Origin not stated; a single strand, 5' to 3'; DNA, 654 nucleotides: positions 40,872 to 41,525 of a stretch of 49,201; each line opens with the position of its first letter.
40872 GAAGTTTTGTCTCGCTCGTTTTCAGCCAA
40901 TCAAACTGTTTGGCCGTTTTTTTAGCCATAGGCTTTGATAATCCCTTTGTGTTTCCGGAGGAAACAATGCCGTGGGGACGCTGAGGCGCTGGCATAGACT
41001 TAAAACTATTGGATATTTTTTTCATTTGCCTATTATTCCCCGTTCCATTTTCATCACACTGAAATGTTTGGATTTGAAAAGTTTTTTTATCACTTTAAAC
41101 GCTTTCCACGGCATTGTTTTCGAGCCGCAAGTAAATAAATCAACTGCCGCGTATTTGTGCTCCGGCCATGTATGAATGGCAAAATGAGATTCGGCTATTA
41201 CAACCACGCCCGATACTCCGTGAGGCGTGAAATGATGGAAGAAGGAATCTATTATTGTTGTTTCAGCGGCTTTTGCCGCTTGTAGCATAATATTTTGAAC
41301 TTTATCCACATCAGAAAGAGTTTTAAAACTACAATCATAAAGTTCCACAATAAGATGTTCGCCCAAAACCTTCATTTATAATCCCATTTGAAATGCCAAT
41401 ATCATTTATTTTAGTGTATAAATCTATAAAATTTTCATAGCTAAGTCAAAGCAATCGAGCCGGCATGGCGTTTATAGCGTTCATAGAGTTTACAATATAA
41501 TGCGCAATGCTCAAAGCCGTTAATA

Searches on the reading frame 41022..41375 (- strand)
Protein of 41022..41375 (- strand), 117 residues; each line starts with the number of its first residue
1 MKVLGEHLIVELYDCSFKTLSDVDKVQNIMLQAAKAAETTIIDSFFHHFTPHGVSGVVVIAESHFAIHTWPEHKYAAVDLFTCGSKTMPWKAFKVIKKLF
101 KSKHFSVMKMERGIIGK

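Call 77: search_protein_families(library=pfam, proteins=[window:41022-41375:-], max_evalue=0.01)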
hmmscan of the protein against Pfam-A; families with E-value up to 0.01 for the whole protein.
window:41022-41375:- (117 aa): 1 family
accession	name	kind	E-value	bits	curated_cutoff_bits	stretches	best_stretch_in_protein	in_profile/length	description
PF02675.21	AdoMet_dc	-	1.6e-43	147.9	25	1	7-113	1-107/107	S-adenosylmethionine decarboxylase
